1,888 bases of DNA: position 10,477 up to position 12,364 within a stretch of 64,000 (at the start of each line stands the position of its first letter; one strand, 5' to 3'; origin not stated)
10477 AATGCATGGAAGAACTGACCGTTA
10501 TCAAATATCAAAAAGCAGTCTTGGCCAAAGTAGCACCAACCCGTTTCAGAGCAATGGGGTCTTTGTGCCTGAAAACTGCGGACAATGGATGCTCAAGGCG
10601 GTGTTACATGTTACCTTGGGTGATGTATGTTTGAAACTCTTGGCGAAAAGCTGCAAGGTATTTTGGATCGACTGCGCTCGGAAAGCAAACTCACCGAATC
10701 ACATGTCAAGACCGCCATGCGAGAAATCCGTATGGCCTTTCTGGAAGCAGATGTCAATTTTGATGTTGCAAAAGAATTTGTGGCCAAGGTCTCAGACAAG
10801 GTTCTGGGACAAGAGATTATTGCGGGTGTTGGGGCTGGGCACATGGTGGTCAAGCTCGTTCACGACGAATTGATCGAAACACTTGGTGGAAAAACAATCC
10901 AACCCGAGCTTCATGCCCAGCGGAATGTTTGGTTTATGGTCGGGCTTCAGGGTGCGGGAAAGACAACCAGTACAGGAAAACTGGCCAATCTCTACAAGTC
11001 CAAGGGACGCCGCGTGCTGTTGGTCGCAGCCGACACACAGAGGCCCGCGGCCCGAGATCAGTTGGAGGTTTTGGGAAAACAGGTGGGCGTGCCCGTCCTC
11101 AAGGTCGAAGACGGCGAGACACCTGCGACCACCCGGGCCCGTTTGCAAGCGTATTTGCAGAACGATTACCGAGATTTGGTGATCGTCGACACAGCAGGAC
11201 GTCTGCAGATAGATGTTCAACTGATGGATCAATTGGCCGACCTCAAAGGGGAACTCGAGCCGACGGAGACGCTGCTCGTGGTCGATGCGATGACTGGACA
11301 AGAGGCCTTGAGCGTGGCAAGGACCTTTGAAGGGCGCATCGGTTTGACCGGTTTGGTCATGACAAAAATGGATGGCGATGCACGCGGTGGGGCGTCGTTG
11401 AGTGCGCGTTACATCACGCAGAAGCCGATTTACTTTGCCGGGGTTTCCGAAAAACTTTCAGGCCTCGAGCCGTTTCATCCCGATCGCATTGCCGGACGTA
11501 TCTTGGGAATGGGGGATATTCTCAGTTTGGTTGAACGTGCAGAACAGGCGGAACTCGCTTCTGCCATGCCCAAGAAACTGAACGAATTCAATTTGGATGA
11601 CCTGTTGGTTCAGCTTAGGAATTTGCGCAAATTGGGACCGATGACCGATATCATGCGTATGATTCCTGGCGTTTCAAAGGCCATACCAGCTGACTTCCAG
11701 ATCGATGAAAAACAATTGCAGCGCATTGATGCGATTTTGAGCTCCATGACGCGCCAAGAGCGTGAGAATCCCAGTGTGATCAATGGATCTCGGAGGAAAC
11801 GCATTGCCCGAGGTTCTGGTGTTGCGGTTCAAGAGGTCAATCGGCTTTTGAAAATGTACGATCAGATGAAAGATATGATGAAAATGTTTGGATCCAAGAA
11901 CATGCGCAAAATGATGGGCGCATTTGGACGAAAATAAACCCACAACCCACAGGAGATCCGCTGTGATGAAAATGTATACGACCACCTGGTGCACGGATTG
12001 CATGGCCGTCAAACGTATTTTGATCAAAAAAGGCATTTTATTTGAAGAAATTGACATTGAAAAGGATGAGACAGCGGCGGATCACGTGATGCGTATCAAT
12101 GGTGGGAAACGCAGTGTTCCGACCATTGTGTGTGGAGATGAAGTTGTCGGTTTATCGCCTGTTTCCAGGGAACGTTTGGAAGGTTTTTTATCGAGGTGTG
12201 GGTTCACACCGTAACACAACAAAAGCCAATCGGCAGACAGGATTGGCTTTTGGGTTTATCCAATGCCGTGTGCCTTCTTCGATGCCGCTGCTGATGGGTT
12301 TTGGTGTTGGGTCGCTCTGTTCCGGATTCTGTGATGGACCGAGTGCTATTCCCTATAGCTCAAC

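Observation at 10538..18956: A-B-A' segmental duplication: two full-length ffh genes bracket a tRNA-Ser-containing insert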

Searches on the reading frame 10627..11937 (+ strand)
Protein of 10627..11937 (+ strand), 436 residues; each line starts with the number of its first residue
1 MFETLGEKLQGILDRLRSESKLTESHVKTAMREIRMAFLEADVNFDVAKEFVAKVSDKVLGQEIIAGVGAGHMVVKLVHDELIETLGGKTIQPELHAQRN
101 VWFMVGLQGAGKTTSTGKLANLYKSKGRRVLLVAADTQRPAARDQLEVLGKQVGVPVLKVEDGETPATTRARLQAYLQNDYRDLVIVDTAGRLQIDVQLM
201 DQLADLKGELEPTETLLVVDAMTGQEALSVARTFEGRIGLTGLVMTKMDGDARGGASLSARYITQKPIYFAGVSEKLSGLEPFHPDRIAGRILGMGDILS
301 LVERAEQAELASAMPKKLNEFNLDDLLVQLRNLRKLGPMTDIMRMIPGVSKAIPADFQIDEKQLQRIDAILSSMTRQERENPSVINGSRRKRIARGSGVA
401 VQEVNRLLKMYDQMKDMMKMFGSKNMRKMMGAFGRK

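Call 8: search_protein_families(library=pfam, proteins=[window:10627-11937:+], max_evalue=0.01)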
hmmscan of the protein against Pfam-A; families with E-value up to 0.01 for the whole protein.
window:10627-11937:+ (436 aa): 11 families
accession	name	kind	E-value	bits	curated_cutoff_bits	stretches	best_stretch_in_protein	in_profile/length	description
PF00448.28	SRP54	-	1.5e-67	227.5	22.7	1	100-294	2-196/196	SRP54-type protein, GTPase domain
PF02978.25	SRP_SPB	-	5.5e-35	120.1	27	1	320-418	1-91/91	Signal peptide binding domain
PF02881.24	SRP54_N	-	3e-17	63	22.4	1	5-82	1-75/75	SRP54-type protein, helical bundle domain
PF13401.12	AAA_22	-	1.8e-07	32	27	1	99-206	5-104/130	AAA domain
PF13604.12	AAA_30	-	2.8e-07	30.9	27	1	96-204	15-109/191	AAA domain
PF01656.29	CbiA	-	1e-06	29.1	25.4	1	109-253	9-88/125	CobQ/CobB/MinD/ParA nucleotide binding domain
PF02492.25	cobW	-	5.3e-05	23.3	20.7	1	103-249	4-154/180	CobW/HypB/UreG, nucleotide-binding domain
PF13614.12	AAA_31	-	0.0006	20.2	27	1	109-143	12-46/177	AAA domain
PF25199.1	nSTAND_NTPase5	-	0.004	17.4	34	0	84-187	26-129/145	Novel STAND NTPase 5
PF13671.12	AAA_33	-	0.0044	17.8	27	0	101-203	1-91/143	AAA domain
PF13245.12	AAA_19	-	0.0086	16.7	25.1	0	97-196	9-75/134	AAA domain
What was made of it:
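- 10627..11937 (+): ffh copy A (436 aa, F38; MFN8509997.1). Pfam SRP54_N/SRP54/SRP_SPB (call 8).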

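Call 9: find_encoding_contigs(protein=window:10627-11937:+, flank=10000, max_places=10)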
Protein window:10627-11937:+ (436 aa): 2 contigs read that carry it; 2 places shown.
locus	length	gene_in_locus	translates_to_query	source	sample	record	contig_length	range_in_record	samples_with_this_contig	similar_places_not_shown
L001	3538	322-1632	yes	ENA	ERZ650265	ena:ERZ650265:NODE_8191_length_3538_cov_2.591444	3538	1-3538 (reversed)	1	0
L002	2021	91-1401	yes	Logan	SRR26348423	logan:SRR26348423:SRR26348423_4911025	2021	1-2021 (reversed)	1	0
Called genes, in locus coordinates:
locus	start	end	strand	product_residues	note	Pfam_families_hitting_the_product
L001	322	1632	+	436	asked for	PF02881:SRP54_N, PF13401:AAA_22 (weak), PF13604:AAA_30 (weak), PF00448:SRP54, PF01656:CbiA (weak), PF02978:SRP_SPB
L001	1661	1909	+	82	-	PF00462:Glutaredoxin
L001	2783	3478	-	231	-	PF00654:Voltage_CLC, PF14433:SUKH-3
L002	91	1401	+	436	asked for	PF02881:SRP54_N, PF13401:AAA_22 (weak), PF13604:AAA_30 (weak), PF00448:SRP54, PF01656:CbiA (weak), PF02978:SRP_SPB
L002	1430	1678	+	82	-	PF00462:Glutaredoxin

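Call 12: find_related_loci(query=window:10627-11937:+, collection=genome_contigs, flank=10000)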
Query window:10627-11937:+ (436 aa) in genome_contigs; peptide patterns used: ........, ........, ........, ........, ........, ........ (x = any residue, [..] = any of these).
565 stretches matched a pattern; 538 encode a relative of the query (tblastn E <= 1e-3); the best 80 are kept; 80 distinct loci.
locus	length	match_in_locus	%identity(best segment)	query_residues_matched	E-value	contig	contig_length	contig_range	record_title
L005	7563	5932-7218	85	1-429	0e+0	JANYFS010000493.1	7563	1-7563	MAG: Deinococcales bacterium isolate 339R_metabinner_76 339R_k141_1842706, whole genome shotgun sequence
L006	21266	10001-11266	72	1-422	0e+0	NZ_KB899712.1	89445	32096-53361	Deinococcus aquatilis DSM 23025 F561DRAFT_scaffold00018.18, whole genome shotgun sequence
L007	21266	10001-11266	71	1-422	0e+0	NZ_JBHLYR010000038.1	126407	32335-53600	Deinococcus oregonensis strain JCM 13503 platanus_K_21_77_38, whole genome shotgun sequence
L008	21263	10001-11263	72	1-421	0e+0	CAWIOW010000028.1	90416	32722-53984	MAG: uncultured Deinococcaceae bacterium isolate MFD01299.bin.3.141 genome assembly, contig: contig_34841, whole genome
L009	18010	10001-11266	72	1-422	0e+0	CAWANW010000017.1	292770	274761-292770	MAG: uncultured Deinococcaceae bacterium isolate MFD02832.bin.1.184 genome assembly, contig: contig_7373, whole genome s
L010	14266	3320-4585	71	1-422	0e+0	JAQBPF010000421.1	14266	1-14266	MAG: Deinococcus sp. isolate RYN_340 scaffold_4067221, whole genome shotgun sequence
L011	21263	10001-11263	72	1-421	0e+0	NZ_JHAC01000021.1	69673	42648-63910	Deinococcus phoenicis strain 1P10ME CR5801000021, whole genome shotgun sequence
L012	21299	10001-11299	70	1-427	0e+0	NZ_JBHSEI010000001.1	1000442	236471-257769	Deinococcus hohokamensis strain CCUG 55995 platanus_K_17_124_1, whole genome shotgun sequence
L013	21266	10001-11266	71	1-422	0e+0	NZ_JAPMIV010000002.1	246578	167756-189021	Deinococcus arenicola strain ZS9-10 scaffold2, whole genome shotgun sequence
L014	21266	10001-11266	70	1-422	0e+0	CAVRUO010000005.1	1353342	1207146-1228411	MAG: uncultured Deinococcaceae bacterium isolate MFD02832.bin.1.79 genome assembly, contig: contig_7375, whole genome sh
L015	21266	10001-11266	71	1-422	0e+0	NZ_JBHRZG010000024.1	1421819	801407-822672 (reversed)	Deinococcus rufus strain CCTCC AB 2017081 velvet_auto_105_24, whole genome shotgun sequence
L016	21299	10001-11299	70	1-427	0e+0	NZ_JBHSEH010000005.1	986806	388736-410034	Deinococcus navajonensis strain CCUG 56029 platanus_K_default_5, whole genome shotgun sequence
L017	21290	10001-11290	69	1-435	0e+0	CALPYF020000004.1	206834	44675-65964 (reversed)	MAG: Deinococcus hopiensis KR-140 isolate HRSG-E7-bin-74 genome assembly, contig: HRSG-E7-C6, whole genome shotgun seque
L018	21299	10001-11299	70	1-427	0e+0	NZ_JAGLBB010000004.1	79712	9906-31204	MAG: Deinococcus sp. isolate bin2 NODE_4_length_79712_cov_19.208991, whole genome shotgun sequence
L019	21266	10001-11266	71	1-422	0e+0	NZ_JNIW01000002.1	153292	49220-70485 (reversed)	Deinococcus frigens DSM 12807 Q322DRAFT_scaffold00002.2_C, whole genome shotgun sequence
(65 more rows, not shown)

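Call 17: find_related_loci(query=window:10627-11937:+, collection=metagenome_contigs, flank=10000)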
Query window:10627-11937:+ (436 aa) in metagenome_contigs; peptide patterns used: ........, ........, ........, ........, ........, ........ (x = any residue, [..] = any of these).
462 stretches matched a pattern; 427 encode a relative of the query (tblastn E <= 1e-3); the best 80 are kept; 80 distinct loci.
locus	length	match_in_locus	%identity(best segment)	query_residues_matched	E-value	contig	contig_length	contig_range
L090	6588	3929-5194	80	1-422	0e+0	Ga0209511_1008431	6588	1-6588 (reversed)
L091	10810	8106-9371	80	1-422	0e+0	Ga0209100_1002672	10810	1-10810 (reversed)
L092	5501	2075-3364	69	1-435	0e+0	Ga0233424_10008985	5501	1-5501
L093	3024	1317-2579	69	1-421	0e+0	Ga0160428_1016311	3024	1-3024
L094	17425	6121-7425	50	1-435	1e-133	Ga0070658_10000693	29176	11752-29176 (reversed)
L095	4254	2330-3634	50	1-435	1e-135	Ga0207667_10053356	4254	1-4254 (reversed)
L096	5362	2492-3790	49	1-428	1e-133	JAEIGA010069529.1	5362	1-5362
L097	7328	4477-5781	49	1-435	1e-132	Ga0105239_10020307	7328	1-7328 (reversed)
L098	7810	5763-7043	50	1-419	1e-132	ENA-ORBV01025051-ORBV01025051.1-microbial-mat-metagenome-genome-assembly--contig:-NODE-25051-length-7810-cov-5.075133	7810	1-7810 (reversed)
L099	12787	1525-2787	50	1-413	4e-131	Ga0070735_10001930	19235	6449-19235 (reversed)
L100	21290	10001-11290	51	1-422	5e-131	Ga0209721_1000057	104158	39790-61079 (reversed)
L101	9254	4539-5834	48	1-428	8e-131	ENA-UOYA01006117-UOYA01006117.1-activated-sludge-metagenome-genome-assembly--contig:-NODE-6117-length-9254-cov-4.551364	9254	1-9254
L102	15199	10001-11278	50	1-418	1e-130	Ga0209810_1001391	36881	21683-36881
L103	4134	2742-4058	50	1-435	1e-132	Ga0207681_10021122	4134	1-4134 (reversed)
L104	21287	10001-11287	48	2-424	6e-130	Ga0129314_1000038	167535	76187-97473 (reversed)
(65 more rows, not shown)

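Call 21: list_cluster_members(proteins=[window:10627-11937:+, window:17236-18546:+, window:16526-17083:-, window:15966-16508:+, window:19697-20248:-, window:11966-12214:+])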
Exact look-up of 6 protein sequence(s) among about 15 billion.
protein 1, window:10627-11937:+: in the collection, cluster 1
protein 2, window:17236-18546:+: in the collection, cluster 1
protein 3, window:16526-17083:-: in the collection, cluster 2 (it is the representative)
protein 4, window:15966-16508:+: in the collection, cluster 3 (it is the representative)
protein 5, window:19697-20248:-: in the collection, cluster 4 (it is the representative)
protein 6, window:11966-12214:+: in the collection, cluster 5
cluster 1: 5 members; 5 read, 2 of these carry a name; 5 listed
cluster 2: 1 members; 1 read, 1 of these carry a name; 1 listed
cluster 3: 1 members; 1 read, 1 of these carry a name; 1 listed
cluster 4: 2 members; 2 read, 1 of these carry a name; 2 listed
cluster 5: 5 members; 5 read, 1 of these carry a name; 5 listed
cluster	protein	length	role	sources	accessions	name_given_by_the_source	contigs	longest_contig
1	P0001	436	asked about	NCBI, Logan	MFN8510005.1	MAG: signal recognition particle protein [Deinococcaceae bacterium]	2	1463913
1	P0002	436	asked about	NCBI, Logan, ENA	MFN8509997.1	MAG: signal recognition particle protein [Deinococcaceae bacterium]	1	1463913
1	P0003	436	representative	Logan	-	-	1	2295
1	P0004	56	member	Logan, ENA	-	-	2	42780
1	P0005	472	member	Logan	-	-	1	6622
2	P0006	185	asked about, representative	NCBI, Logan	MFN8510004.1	MAG: hypothetical protein U0Z75_05525 [Deinococcaceae bacterium]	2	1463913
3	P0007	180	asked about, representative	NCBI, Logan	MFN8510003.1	MAG: hypothetical protein U0Z75_05520 [Deinococcaceae bacterium]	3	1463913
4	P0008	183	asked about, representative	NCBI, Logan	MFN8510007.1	MAG: SUKH-3 domain-containing protein [Deinococcaceae bacterium]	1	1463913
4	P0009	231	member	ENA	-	-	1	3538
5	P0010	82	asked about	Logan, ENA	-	-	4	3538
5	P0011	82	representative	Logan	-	-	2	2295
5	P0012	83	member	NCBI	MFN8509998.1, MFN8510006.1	MAG: glutaredoxin domain-containing protein [Deinococcaceae bacterium]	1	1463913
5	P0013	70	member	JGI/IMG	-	-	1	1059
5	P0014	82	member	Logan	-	-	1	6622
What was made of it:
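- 10627..11937 (+): Accession from call 21.
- The source is a MAG (call 21).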

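Call 22: find_encoding_contigs(protein=P0005, flank=10000, max_places=10)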
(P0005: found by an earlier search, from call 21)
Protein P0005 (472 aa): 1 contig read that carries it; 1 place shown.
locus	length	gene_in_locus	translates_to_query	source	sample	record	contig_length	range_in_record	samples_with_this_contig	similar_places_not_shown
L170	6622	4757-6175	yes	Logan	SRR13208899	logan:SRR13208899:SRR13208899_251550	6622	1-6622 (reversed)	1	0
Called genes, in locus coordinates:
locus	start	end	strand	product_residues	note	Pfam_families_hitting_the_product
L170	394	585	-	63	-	-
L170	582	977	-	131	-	-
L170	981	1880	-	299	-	PF10021:PARG_cat_microb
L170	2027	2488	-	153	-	PF08719:NADAR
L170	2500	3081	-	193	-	PF03336:Pox_C4_C10 (weak), PF13640:2OG-FeII_Oxy_3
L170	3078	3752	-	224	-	PF00293:NUDIX, PF19368:WHD_AraR, PF21906:WHD_NrtR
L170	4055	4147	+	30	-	-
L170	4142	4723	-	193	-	-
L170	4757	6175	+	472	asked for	PF02881:SRP54_N, PF13401:AAA_22 (weak), PF13604:AAA_30 (weak), PF00448:SRP54, PF01656:CbiA (weak), PF02978:SRP_SPB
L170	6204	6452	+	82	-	PF00462:Glutaredoxin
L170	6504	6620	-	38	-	?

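Call 23: find_encoding_contigs(protein=P0004, flank=10000, max_places=10)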
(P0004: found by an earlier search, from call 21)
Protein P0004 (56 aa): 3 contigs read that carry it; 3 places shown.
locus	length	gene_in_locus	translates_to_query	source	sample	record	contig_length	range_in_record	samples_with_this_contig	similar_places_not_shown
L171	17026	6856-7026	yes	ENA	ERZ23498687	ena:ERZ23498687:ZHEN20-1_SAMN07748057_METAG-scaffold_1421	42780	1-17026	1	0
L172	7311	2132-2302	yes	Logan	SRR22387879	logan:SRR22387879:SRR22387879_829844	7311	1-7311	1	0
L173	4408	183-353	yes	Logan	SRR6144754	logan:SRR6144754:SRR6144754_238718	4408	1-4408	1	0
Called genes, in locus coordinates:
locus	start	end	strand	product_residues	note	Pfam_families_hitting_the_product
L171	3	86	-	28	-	?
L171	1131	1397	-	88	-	-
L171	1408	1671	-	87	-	-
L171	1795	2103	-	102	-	PF00170:bZIP_1, PF07716:bZIP_2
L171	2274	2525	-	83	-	-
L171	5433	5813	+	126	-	PF07082:DUF1350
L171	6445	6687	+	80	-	PF07082:DUF1350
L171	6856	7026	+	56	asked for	PF07082:DUF1350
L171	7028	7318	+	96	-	-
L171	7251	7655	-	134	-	-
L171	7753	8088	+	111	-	-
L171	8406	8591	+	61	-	-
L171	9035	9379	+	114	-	-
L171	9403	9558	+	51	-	-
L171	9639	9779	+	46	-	-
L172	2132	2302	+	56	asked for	PF07082:DUF1350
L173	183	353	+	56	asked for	PF07082:DUF1350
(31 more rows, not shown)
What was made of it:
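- Tried and rejected: One look-up was wasted on P0004, a 56-aa eukaryotic DUF1350 fragment that had been mis-clustered with Ffh (call 23).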

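Call 24: find_encoding_contigs(protein=P0003, flank=10000, max_places=10)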
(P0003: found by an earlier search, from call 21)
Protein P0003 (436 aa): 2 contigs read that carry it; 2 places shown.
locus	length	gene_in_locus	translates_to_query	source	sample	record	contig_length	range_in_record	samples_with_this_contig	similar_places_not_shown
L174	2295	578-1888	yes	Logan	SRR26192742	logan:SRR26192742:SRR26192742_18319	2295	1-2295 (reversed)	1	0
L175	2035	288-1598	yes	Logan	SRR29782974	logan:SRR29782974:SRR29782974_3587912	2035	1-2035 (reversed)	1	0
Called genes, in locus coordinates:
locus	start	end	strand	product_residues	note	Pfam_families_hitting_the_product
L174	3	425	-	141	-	?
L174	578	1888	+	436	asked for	PF02881:SRP54_N, PF13401:AAA_22 (weak), PF13604:AAA_30 (weak), PF00448:SRP54, PF01656:CbiA (weak), PF02978:SRP_SPB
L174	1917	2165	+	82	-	PF00462:Glutaredoxin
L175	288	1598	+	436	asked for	PF02881:SRP54_N, PF13401:AAA_22 (weak), PF13604:AAA_30 (weak), PF00448:SRP54, PF01656:CbiA (weak), PF02978:SRP_SPB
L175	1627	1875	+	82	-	PF00462:Glutaredoxin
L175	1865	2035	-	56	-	?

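Call 47: search_protein_families(library=ncbifam, proteins=[window:10627-11937:+], max_evalue=0.001)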
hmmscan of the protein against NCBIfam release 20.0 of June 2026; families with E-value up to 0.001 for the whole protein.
window:10627-11937:+ (436 aa): 12 families
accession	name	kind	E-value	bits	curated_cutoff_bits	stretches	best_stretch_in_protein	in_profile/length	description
TIGR00959.1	ffh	equivalog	3.8e-167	556.5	473.2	1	2-420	1-428/428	signal recognition particle protein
TIGR01425.1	SRP54_euk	equivalog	1.1e-80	271.7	576.25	1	4-417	4-428/428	signal recognition particle protein SRP54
TIGR00064.1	ftsY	equivalog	5e-60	203.1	260.7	1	28-289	4-275/279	signal recognition particle-docking protein FtsY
TIGR03499.1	FlhF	equivalog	7.8e-21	75.3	174.15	1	8-191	119-286/286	flagellar biosynthesis GTPase FlhF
NF011312.0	PRK14723.1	equivalog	4.3e-18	65.2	951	1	76-275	162-360/768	flagellar biosynthesis regulator FlhF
NF009367.0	PRK12724.1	equivalog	3.5e-16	59.1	718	1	96-253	220-374/433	flagellar biosynthesis regulator FlhF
NF011310.0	PRK14721.1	equivalog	5.2e-14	52.3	725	1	93-260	185-348/423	flagellar biosynthesis regulator FlhF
NF011311.0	PRK14722.1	equivalog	9.8e-14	51.2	777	1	99-260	137-303/374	flagellar biosynthesis regulator FlhF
NF005230.0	PRK06731.1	equivalog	2.1e-12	46.9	553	1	103-269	90-253/281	flagellar biosynthesis regulator FlhF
NF009366.0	PRK12723.1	equivalog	1.2e-09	37.8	585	1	97-268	172-342/388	flagellar biosynthesis regulator FlhF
NF041546.1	ParA_partition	equivalog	1.6e-07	31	180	1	109-205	10-100/203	ParA family partition ATPase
NF009368.0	PRK12726.1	equivalog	5.3e-07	29.1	832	1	99-270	206-374/407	flagellar biosynthesis regulator FlhF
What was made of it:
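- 10627..11937 (+): TIGR00959 scores 556.5 bits against a cut-off of 473.2 (call 47).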

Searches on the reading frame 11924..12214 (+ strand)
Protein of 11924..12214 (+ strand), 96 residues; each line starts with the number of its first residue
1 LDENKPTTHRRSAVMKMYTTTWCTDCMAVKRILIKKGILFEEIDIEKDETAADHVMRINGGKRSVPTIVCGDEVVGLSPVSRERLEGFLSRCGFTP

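Call 8: search_protein_families(library=pfam, proteins=[window:11924-12214:+], max_evalue=0.01)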
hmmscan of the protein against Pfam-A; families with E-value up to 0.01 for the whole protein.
window:11924-12214:+ (96 aa): 2 families
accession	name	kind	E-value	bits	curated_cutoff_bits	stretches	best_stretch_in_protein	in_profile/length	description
PF00462.30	Glutaredoxin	-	2.6e-15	56.8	22.9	1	16-75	2-60/60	Glutaredoxin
PF14595.12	Thioredoxin_9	-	0.0087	16.4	25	0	10-73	40-106/129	Thioredoxin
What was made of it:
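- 11966..12214 (+): Glutaredoxin-like gene, copy A (82 aa, CxxC = CTDC). PF00462 (call 8).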

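Call 47: search_protein_families(library=ncbifam, proteins=[window:11966-12214:+], max_evalue=0.001)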
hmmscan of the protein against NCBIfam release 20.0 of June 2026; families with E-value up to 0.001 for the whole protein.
window:11966-12214:+ (82 aa): 13 families
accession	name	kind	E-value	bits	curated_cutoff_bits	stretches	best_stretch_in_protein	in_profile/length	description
TIGR02196.1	GlrX_YruB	hypoth_equivalog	1.1e-20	73.9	88.55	1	2-65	3-66/74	glutaredoxin-like protein, YruB-family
TIGR02200.1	GlrX_actino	hypoth_equivalog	2.6e-18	66.2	89.5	1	2-60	3-61/77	mycoredoxin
NF041212.1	Uxx_star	subfamily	1.7e-15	57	66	1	2-60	2-60/70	Uxx-star family glutaredoxin-like (seleno)protein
TIGR02181.1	GRX_bact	equivalog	7e-12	45.4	90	1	2-62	2-62/80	glutaredoxin 3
NF041211.1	gluta_UXX_star_2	equivalog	1.2e-11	44.4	100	1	3-60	3-60/71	UXX-star (seleno)protein family 2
TIGR02194.1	GlrX_NrdH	subfamily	1.4e-11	44.5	85.75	1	2-66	2-66/72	glutaredoxin-like protein NrdH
NF045501.1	HUGP_GUXX-star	exception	1.3e-10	41.2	325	1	3-60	169-226/236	HUGP/GUXX-star fusion selenoprotein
NF047338.1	gluta_UXX_star_3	exception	5.2e-10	39.2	97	1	3-60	3-60/70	UXX-star (seleno)protein family 3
NF007657.0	PRK10329.1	equivalog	1.8e-07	31.1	131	1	2-65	4-66/81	glutaredoxin-like protein NrdH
TIGR02190.1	GlrX-dom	hypoth_equivalog_domain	1.1e-06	28.5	99.3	1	3-64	12-71/79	glutaredoxin-family domain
NF007923.0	PRK10638.1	equivalog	1.4e-06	28.3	129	1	2-61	5-63/83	glutaredoxin 3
NF041114.2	gluta_UXX_star_1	equivalog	1.2e-05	25.5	72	1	4-60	4-60/70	UXX-star selenoprotein family 1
TIGR02180.1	GRX_euk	equivalog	0.00032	20.9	87.25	1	3-62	3-66/84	glutaredoxin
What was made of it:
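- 11966..12214 (+): Nearest NCBIfam families are YruB-family and mycoredoxin, both below cut-off (call 47).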
